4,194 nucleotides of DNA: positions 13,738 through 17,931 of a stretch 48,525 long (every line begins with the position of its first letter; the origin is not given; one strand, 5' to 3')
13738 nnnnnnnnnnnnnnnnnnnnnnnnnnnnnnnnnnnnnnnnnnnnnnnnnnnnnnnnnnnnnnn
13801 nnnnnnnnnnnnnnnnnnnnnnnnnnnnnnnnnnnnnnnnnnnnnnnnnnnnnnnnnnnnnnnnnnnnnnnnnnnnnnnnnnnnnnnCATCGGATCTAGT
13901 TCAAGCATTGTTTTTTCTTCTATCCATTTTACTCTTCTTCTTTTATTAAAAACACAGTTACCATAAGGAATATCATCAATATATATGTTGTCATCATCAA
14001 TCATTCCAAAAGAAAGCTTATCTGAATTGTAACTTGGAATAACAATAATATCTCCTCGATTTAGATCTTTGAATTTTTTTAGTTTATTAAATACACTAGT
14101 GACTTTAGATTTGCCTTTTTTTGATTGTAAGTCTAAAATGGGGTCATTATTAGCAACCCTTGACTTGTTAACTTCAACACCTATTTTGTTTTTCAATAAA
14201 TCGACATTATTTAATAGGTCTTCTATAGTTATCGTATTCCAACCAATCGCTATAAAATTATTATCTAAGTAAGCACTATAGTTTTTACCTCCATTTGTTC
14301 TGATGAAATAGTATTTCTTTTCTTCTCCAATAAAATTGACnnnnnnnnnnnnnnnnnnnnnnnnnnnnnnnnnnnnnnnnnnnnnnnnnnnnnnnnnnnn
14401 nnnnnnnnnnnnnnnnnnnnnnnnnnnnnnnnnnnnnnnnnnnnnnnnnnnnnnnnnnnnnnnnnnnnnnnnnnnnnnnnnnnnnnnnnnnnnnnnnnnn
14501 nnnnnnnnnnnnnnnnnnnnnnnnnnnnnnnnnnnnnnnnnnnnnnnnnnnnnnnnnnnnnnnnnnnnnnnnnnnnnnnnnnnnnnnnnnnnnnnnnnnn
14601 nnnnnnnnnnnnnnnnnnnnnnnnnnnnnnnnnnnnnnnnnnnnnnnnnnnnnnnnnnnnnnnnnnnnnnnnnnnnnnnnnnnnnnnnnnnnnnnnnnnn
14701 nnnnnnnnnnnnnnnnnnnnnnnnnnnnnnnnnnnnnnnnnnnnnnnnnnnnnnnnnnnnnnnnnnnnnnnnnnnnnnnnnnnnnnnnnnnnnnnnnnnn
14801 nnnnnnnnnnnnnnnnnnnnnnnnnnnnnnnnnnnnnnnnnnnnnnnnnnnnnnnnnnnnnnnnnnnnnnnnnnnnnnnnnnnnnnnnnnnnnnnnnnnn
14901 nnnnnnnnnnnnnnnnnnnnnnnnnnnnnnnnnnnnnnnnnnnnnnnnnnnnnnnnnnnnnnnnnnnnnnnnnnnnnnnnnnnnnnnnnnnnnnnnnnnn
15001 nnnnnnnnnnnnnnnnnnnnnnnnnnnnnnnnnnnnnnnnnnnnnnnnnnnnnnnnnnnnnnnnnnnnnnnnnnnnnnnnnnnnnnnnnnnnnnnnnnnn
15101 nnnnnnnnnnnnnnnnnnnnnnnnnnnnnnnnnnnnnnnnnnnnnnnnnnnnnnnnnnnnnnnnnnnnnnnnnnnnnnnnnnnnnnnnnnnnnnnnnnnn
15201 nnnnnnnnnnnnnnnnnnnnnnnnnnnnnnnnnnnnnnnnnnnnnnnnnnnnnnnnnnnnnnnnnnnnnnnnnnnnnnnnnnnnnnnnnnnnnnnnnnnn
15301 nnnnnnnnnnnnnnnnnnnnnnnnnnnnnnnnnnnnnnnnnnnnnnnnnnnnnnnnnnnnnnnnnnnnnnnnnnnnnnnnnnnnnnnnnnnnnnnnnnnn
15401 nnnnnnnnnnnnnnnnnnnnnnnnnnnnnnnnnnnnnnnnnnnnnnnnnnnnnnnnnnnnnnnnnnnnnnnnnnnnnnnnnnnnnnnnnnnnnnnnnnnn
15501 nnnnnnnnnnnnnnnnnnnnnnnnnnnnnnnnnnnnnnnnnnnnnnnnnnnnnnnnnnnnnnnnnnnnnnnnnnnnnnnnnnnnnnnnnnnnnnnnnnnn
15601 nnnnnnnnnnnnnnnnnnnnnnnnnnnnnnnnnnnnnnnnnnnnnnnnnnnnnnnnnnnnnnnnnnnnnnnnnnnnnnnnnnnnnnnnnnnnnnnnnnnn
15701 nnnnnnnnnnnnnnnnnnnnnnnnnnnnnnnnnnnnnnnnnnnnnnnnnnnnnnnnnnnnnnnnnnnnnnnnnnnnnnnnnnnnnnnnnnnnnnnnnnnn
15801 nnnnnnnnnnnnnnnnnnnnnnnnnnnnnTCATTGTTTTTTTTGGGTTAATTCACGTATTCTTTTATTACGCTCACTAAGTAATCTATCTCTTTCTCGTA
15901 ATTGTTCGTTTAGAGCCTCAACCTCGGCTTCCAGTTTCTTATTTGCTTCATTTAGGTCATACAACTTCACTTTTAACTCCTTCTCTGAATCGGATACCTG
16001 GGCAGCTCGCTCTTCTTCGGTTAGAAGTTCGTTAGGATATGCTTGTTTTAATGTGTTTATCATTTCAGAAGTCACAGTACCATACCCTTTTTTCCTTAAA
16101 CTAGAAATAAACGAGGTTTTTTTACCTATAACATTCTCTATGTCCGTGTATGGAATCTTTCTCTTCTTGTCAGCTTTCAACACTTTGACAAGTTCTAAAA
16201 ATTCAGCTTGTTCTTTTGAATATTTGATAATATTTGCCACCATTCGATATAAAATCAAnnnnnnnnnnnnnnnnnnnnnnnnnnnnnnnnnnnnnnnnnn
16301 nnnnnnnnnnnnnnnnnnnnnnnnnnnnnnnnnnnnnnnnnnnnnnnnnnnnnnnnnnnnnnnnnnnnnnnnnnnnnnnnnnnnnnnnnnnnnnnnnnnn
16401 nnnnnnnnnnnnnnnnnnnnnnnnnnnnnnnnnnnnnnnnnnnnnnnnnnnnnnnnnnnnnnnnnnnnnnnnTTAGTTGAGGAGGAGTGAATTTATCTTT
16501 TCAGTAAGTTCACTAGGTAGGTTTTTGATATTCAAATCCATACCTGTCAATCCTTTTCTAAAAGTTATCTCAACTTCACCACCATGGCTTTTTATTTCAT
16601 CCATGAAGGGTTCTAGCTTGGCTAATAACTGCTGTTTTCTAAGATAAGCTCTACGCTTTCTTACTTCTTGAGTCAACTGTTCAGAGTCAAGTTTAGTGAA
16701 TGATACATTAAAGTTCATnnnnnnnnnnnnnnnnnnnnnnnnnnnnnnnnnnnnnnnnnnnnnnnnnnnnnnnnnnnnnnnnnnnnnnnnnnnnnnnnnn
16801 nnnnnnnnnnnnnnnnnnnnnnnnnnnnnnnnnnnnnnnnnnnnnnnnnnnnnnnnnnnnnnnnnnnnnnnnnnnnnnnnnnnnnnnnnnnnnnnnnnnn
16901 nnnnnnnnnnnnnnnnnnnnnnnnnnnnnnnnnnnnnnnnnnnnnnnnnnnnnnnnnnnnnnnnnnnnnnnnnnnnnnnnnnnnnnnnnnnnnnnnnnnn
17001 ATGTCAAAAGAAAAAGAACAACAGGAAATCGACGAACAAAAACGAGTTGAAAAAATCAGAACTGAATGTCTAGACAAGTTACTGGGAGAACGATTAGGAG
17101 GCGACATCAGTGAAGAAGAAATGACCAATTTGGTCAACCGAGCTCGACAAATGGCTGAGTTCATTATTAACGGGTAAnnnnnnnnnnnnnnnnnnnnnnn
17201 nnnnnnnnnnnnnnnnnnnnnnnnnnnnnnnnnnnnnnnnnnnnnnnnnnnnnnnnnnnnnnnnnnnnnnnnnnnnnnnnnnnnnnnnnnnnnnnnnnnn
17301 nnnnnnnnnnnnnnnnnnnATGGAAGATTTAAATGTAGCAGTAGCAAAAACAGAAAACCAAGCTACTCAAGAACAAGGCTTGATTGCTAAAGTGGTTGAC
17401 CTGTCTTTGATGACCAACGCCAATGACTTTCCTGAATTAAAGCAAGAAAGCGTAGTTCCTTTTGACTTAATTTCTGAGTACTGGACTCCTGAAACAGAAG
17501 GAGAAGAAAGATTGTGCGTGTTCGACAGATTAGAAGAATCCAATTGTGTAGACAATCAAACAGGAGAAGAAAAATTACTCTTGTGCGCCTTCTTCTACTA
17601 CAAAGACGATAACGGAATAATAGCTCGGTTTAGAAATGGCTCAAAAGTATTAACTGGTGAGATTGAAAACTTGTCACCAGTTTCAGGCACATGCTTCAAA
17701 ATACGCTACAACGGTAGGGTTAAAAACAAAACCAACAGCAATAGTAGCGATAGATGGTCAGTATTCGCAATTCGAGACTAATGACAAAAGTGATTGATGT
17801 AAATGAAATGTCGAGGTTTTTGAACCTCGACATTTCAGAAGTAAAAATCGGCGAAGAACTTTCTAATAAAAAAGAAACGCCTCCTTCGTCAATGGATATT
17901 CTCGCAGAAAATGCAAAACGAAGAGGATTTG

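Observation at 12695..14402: Autonomous leftward two-gene cassette (sensor-like protein plus 2-TM coiled-coil protein): candidate Rex-like exclusion / abortive-infection system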

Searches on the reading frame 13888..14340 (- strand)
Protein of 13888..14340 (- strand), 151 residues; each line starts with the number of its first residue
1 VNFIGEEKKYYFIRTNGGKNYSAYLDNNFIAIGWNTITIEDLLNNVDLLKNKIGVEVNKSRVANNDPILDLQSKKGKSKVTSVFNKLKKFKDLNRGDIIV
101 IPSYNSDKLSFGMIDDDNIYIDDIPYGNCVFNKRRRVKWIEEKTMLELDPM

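Call 66: find_homologous_proteins(query=A5, max_evalue=0.001)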
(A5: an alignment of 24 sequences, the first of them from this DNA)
Query A5 (24 sequences) (149 aa, profile of the alignment): 7 proteins with E <= 0.001 among 1035 candidates.
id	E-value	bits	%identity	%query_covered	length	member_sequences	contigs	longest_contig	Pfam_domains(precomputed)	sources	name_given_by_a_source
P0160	1.9e-31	127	24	91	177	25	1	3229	PF28530.1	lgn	-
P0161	7.7e-24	102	24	95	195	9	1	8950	PF28530.1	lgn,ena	-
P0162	8.5e-17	79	33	34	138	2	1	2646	PF28530.1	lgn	-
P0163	8.8e-14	70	26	21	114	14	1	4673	-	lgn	-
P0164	3.0e-11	61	28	21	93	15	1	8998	-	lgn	-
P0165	1.3e-10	59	22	42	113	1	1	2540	-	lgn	-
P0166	1.5e-8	53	26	21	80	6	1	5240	-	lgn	-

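Call 69: search_dna_similar(query=window:13888-14340:-, collection=plasmids, mode=protein, max_evalue=0.01, max_rows=30)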
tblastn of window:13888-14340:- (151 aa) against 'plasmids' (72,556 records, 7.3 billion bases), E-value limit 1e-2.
Records with a match: 3; places in all: 3; records where one place covers at least 80% of the query: 2.
Best place of each record, by identity: <60% 3.
By first word of the organism name: Bacillus 1; Levilactobacillus 1; Clostridium 1.
By predicted mobility (MOB-suite, as given by PLSDB): non-mobilizable 2; mobilizable 1.
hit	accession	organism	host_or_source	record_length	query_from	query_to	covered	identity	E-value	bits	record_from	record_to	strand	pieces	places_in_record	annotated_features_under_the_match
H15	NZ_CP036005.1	Bacillus mycoides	cell culture,soil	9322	4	150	97%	27.9%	7e-6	52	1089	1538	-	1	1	hypothetical protein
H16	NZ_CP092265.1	Levilactobacillus brevis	Fermented vegetables,Yeshanjun pickle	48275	4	142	92%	28.6%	2e-6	53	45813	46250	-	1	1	hypothetical protein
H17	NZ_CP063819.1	Clostridium botulinum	Mink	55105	10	113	69%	30.2%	5e-4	46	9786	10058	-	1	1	hypothetical protein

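Call 70: search_protein_families(library=pfam, alignment_id=A5, max_evalue=1)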
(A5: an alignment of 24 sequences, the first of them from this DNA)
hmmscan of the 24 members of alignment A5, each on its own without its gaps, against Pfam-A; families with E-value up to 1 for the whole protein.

A. member 1, seq(149 aa): 0 families

B. families by the number of members that match (of 24 scanned): 19 families
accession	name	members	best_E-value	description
PF03657.19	UPF0113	2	0.044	UPF0113 PUA domain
PF11585.13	Stomoxyn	1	0.00017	Insect antimicrobial peptide, stomoxyn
PF00924.24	MS_channel_2nd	1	0.0076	Mechanosensitive ion channel, beta-domain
PF01878.24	EVE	1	0.029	EVE domain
PF14918.11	MTBP_N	1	0.037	MDM2-binding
PF17785.7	PUA_3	1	0.038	PUA-like domain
PF04055.27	Radical_SAM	1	0.04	Radical SAM superfamily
PF22090.1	Gins51_C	1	0.063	Gins51, C-terminal domain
PF24076.1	DUF7368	1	0.079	Family of unknown function (DUF7368)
PF20124.4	DUF6514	1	0.09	Family of unknown function (DUF6514)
PF10533.14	Plant_zn_clust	1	0.092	Plant zinc cluster domain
PF12805.13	FUSC-like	1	0.1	FUSC-like inner membrane protein yccS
PF18813.6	PBECR4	1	0.1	phage-Barnase-EndoU-ColicinE5/D-RelE like nuclease4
PF24288.1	DUF7476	1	0.12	Family of unknown function (DUF7476)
PF00877.26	NLPC_P60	1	0.13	NlpC/P60 family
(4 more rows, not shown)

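Call 89: get_annotated_region(hit=H15, flank=2500)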
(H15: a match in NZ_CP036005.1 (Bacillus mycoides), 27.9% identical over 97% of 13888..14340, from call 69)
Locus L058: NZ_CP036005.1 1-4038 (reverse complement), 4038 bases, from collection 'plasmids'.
description: Bacillus mycoides strain BPN37/2 plasmid p9
organism: Bacillus mycoides (NCBI taxid 1405)
taxonomy: Bacteria; Bacillota; Bacilli; Bacillales; Bacillaceae; Bacillus; Bacillus mycoides
host: -; source: cell culture,soil; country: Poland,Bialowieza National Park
typing (MOB-suite, as given by PLSDB): mobilizable; relaxase MOBV
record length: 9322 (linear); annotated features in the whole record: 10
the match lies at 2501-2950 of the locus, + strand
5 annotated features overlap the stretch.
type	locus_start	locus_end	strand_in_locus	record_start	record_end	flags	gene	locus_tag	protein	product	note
CDS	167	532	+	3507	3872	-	-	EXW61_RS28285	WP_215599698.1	type II toxin-antitoxin system RelE/ParE family toxin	-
CDS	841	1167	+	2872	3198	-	-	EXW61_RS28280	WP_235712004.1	helix-turn-helix transcriptional regulator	-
CDS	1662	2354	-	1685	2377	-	-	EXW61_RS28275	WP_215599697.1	hypothetical protein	-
CDS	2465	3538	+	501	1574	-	-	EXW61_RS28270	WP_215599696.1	hypothetical protein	-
CDS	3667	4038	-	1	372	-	-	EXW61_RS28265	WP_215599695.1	mercury resistance protein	-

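Call 90: get_annotated_region(hit=H16, flank=2500)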
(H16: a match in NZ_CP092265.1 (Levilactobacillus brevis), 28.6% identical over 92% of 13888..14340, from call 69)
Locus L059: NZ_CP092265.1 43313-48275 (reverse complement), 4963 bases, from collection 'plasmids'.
description: Levilactobacillus brevis strain YSJ3 plasmid pA, complete sequence
organism: Levilactobacillus brevis (NCBI taxid 1580)
taxonomy: Bacteria; Bacillota; Bacilli; Lactobacillales; Lactobacillaceae; Levilactobacillus; Levilactobacillus brevis
host: -; source: Fermented vegetables,Yeshanjun pickle; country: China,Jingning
typing (MOB-suite, as given by PLSDB): non-mobilizable
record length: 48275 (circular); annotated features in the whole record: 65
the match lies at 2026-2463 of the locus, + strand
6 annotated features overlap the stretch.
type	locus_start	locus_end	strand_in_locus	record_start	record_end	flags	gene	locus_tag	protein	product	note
CDS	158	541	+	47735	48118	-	-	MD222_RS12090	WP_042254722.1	helix-turn-helix transcriptional regulator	-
CDS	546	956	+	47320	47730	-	-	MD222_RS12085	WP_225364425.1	ImmA/IrrE family metallo-endopeptidase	-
CDS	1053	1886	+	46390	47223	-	-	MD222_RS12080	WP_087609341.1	hypothetical protein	-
CDS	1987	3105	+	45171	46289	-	-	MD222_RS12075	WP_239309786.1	hypothetical protein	-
CDS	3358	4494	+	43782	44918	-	-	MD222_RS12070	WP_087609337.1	site-specific integrase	GO:0015074 - DNA integration [Evidence IEA]; GO:0006310 - DNA recombination [Evidence IEA]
CDS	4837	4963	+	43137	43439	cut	-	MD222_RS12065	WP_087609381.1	hypothetical protein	-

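Call 91: search_protein_families(library=padloc, proteins=[L058:2465-3535:+, L059:1987-3102:+], max_evalue=0.001)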
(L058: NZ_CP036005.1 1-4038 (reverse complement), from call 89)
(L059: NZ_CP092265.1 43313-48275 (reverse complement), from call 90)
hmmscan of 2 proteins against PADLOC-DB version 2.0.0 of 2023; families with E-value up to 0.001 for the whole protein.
L058:2465-3535:+ (357 aa): 4 families
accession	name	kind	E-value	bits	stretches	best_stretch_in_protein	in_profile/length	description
PDLC04806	PDC-S02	-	4.5e-23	80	1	18-184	3-154/324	-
PDLC04819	PDC-S02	-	3.1e-12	44.4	1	18-160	4-128/334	-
PDLC04815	PDC-S02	-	1.2e-09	35.9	1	19-174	3-140/346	-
PDLC04824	PDC-S02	-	2e-08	31.8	1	19-189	4-159/308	-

L059:1987-3102:+ (372 aa): 5 families
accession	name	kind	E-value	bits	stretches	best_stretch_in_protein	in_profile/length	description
PDLC04806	PDC-S02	-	4.1e-16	57.1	1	19-188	3-153/324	-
PDLC04815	PDC-S02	-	1.1e-09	36.1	1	20-187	3-148/346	-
PDLC04824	PDC-S02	-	1.3e-08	32.4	1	20-149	4-134/308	-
PDLC04819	PDC-S02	-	3.1e-08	31.2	1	19-184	4-147/334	-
PDLC04799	PDC-S02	-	6.6e-08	30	1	22-134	7-117/308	-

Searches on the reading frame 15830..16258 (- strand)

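Call 34: search_protein_families(library=phrogs, proteins=[window:15830-16258:-], max_evalue=0.001)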
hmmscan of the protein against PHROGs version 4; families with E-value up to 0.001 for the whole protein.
window:15830-16258:- (142 aa): 0 families

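Call 94: search_protein_families(library=pfam, proteins=[window:15830-16258:-], max_evalue=0.1)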
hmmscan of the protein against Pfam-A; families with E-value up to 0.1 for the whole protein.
window:15830-16258:- (142 aa): 1 family
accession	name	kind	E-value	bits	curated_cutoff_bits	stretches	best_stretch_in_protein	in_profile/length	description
PF18175.6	HU-CCDC81_bac_2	-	0.085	13.2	35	0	101-125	14-38/70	CCDC81-like prokaryotic HU domain 2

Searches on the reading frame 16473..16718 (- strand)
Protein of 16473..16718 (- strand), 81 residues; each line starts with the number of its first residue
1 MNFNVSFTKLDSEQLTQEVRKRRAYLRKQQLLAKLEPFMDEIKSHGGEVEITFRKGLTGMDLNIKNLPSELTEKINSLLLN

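Call 34: search_protein_families(library=phrogs, proteins=[window:16473-16718:-], max_evalue=0.001)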
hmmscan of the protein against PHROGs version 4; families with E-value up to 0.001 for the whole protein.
window:16473-16718:- (81 aa): 0 families

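Call 94: search_protein_families(library=pfam, proteins=[window:16473-16718:-], max_evalue=0.1)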
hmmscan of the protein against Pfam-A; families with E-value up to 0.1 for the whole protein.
window:16473-16718:- (81 aa): 1 family
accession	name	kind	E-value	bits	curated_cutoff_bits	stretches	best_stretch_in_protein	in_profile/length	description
PF04513.17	Baculo_PEP_C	-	0.072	13.6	38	1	28-78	29-79/140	Baculovirus polyhedron envelope protein, PEP, C terminus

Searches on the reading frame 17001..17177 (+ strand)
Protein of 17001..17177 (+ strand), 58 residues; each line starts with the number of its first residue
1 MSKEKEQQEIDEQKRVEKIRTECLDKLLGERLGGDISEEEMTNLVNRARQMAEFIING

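Call 94: search_protein_families(library=pfam, proteins=[window:17001-17177:+], max_evalue=0.1)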
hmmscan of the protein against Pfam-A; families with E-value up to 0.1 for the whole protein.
window:17001-17177:+ (58 aa): 1 family
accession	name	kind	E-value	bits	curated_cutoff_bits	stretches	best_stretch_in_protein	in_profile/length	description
PF08703.15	PLC-beta_C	-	0.027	14.4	27.6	1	3-53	158-211/272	PLC-beta C terminal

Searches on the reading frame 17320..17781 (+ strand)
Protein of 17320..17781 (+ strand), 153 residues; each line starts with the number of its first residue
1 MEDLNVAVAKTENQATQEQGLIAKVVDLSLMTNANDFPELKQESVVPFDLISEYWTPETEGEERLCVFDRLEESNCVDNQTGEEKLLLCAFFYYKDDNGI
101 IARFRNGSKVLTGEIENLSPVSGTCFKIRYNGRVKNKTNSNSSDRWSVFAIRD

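Call 34: search_protein_families(library=phrogs, proteins=[window:17320-17781:+], max_evalue=0.001)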
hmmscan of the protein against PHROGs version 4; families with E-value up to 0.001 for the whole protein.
window:17320-17781:+ (153 aa): 1 family
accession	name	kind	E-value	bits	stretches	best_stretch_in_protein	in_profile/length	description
phrog_14584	-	unknown function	1.3e-25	91.3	1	35-149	18-136/191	-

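Call 94: search_protein_families(library=pfam, proteins=[window:17320-17781:+], max_evalue=0.1)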
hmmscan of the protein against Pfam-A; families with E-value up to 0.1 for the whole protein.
window:17320-17781:+ (153 aa): 0 families
